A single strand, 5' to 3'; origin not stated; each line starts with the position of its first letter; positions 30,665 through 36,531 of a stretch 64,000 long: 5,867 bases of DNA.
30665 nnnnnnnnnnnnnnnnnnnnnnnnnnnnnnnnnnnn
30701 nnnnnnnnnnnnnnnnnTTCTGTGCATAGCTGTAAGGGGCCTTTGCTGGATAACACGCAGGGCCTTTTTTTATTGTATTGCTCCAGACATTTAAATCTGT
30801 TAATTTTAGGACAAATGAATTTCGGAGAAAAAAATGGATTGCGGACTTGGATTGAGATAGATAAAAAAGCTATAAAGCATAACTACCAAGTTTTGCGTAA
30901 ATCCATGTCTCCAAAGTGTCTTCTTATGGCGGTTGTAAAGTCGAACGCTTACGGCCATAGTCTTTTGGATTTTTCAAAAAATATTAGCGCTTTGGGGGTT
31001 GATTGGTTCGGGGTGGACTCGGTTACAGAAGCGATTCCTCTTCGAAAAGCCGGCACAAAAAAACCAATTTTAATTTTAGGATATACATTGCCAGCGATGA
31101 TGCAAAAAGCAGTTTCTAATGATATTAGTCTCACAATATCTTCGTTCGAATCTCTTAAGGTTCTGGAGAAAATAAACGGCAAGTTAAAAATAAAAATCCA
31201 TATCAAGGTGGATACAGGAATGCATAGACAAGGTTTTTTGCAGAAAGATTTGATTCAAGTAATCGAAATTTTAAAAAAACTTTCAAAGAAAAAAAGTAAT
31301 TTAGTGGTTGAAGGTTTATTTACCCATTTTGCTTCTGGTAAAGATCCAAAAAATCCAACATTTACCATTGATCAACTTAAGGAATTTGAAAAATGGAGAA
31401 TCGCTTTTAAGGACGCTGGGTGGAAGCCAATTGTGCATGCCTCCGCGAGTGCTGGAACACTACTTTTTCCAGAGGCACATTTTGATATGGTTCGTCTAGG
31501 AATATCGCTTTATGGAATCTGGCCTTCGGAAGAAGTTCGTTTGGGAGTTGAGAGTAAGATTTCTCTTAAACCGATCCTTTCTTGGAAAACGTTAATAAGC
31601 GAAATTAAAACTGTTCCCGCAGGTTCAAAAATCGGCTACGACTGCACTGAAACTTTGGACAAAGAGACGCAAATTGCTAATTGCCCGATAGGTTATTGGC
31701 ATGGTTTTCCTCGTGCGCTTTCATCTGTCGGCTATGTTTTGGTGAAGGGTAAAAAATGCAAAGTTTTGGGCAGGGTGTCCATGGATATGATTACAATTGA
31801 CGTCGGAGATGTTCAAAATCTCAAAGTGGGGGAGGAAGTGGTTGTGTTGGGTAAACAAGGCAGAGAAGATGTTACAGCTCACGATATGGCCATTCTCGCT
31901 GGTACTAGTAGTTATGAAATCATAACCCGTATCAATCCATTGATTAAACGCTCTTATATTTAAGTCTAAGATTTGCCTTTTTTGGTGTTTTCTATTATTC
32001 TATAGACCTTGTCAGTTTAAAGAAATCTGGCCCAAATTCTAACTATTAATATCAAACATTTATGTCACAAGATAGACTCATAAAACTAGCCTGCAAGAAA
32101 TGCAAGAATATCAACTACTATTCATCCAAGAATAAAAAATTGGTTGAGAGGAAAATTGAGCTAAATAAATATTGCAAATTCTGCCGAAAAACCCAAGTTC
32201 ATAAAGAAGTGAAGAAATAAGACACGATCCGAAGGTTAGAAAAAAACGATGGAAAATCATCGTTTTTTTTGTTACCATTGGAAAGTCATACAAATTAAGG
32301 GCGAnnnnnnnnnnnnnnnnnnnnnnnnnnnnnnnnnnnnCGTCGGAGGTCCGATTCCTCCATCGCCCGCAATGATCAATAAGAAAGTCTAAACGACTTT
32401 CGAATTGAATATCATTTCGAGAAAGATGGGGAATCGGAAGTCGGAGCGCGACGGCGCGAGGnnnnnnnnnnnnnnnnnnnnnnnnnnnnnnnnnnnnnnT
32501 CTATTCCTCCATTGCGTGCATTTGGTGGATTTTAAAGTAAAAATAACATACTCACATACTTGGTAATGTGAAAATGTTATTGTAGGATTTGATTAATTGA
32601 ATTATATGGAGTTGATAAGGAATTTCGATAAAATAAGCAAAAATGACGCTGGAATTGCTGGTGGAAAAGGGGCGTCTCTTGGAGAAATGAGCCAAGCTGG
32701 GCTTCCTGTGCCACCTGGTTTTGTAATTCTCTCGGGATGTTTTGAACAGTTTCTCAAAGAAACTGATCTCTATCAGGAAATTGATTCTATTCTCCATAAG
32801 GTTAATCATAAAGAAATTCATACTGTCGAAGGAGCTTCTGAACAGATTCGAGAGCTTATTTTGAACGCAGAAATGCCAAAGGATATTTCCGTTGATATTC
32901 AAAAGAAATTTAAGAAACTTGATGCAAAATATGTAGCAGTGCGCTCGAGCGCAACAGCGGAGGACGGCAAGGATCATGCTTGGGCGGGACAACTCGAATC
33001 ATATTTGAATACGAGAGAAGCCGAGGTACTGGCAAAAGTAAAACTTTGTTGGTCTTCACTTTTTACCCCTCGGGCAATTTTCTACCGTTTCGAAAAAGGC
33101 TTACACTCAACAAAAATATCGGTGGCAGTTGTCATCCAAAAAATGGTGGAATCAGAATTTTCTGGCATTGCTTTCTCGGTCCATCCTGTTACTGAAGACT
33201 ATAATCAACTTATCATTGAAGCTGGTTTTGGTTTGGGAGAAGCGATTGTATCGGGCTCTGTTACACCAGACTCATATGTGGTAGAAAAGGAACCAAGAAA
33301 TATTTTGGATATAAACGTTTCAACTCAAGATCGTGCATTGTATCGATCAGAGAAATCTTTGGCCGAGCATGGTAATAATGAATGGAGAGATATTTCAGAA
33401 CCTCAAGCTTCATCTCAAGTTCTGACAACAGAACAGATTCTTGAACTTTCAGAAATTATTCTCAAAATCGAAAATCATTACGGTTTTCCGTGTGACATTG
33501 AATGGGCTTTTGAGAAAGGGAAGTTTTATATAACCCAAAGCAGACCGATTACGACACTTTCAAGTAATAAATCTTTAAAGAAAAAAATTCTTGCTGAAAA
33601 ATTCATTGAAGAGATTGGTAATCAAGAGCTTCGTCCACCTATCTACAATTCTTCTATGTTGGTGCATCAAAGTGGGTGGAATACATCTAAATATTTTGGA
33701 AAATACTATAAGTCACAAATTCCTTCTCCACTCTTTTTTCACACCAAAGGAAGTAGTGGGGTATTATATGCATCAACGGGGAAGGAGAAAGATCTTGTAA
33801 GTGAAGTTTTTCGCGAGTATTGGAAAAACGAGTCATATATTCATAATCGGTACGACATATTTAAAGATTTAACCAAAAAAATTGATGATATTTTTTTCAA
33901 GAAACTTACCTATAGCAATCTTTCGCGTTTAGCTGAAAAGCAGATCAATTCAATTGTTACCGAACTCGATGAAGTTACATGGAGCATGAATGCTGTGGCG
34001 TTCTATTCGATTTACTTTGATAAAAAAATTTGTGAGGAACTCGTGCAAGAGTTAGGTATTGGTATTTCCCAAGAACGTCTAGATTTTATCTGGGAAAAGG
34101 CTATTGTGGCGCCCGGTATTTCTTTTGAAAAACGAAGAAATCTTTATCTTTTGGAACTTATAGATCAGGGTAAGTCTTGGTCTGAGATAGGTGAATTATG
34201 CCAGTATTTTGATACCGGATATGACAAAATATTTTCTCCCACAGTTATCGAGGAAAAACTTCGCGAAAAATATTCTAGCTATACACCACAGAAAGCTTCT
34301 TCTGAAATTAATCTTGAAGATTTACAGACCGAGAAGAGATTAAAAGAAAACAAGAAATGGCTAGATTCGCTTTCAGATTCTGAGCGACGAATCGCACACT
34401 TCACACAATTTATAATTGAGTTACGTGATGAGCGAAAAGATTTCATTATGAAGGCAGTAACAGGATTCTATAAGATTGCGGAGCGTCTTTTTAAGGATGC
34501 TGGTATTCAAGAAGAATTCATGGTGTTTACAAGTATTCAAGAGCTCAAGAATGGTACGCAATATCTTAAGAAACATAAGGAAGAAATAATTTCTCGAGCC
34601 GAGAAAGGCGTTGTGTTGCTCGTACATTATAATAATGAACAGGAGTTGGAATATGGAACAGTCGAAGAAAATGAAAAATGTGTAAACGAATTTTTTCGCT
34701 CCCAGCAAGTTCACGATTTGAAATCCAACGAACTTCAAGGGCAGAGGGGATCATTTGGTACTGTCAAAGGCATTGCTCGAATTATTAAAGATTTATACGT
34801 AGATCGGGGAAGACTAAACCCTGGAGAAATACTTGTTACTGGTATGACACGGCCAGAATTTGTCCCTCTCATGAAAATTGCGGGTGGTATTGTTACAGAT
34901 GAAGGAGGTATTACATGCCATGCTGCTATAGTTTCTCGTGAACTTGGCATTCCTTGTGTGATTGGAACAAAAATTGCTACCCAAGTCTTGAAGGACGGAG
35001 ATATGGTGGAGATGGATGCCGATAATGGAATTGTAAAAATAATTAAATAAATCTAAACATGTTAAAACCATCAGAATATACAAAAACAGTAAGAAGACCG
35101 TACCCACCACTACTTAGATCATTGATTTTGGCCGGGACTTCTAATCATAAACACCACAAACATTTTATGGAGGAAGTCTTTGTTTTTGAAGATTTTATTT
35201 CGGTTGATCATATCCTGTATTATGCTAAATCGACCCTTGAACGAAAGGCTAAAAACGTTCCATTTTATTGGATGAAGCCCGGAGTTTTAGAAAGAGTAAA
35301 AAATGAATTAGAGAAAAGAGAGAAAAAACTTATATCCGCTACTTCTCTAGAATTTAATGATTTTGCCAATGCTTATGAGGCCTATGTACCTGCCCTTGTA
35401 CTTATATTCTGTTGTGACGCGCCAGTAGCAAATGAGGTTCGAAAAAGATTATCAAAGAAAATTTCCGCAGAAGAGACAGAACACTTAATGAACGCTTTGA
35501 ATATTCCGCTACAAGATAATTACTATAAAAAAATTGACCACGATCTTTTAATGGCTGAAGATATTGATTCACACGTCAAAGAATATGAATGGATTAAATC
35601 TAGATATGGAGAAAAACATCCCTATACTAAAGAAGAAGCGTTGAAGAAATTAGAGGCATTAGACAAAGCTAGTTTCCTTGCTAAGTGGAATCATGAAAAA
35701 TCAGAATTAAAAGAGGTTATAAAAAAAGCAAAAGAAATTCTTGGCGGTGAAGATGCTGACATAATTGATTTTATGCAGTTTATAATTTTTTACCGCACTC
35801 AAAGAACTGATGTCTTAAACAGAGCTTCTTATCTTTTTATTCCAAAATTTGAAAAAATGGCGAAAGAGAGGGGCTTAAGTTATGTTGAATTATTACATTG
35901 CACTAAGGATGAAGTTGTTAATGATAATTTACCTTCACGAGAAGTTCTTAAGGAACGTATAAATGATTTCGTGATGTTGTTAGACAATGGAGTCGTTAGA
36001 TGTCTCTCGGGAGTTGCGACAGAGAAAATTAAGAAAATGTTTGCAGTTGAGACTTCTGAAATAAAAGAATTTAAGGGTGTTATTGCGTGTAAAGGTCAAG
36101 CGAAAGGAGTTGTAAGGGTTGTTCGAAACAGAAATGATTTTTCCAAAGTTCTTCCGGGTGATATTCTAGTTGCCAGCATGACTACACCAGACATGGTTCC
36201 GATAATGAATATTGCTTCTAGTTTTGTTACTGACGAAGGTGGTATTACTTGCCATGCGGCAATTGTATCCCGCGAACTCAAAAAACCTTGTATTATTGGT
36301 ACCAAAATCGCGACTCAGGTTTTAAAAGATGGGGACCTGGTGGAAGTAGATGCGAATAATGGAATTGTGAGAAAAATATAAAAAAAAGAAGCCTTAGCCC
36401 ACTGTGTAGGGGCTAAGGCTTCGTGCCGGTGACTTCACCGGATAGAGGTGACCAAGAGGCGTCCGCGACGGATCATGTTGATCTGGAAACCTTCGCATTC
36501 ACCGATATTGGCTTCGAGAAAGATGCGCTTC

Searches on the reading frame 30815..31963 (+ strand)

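Call 68: search_protein_families(library=pfam, proteins=[window:30815-31963:+], max_evalue=0.001)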
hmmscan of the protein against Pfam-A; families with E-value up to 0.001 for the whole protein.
window:30815-31963:+ (382 aa): 2 families
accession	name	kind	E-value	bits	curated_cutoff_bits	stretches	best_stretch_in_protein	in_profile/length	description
PF01168.26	Ala_racemase_N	-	7.7e-62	209.3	24.1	1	15-235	1-218/220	Alanine racemase, N-terminal domain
PF00842.27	Ala_racemase_C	-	5.9e-40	136.2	25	1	255-381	2-127/127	Alanine racemase, C-terminal domain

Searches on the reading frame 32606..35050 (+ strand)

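Call 68: search_protein_families(library=pfam, proteins=[window:32606-35050:+], max_evalue=0.001)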
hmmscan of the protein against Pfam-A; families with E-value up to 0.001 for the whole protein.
window:32606-35050:+ (814 aa): 2 families
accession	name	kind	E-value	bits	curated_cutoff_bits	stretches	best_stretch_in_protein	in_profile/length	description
PF01326.24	PPDK_N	-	2.1e-95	320.2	27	1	17-326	3-320/328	Pyruvate phosphate dikinase, AMP/ATP-binding domain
PF00391.29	PEP-utilizers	-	2e-25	88.6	23.1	1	738-808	2-72/72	PEP-utilising enzyme, mobile domain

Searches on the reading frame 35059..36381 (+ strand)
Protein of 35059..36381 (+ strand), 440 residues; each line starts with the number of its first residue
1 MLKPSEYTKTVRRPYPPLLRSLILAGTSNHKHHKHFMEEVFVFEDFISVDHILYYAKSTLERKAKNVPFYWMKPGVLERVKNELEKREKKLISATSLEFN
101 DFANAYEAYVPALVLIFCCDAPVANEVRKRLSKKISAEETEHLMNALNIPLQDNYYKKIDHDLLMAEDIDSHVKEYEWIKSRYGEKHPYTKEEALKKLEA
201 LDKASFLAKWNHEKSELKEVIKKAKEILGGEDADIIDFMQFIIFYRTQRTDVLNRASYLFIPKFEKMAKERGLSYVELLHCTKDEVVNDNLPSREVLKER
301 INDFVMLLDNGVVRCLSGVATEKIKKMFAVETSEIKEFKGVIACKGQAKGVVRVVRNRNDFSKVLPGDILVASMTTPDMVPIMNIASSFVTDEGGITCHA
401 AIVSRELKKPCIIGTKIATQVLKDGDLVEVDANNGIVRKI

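Call 68: search_protein_families(library=pfam, proteins=[window:35059-36381:+], max_evalue=0.001)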
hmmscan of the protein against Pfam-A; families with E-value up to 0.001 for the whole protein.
window:35059-36381:+ (440 aa): 1 family
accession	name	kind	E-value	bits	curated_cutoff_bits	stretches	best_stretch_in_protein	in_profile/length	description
PF00391.29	PEP-utilizers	-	4.1e-25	87.6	23.1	1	366-435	3-72/72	PEP-utilising enzyme, mobile domain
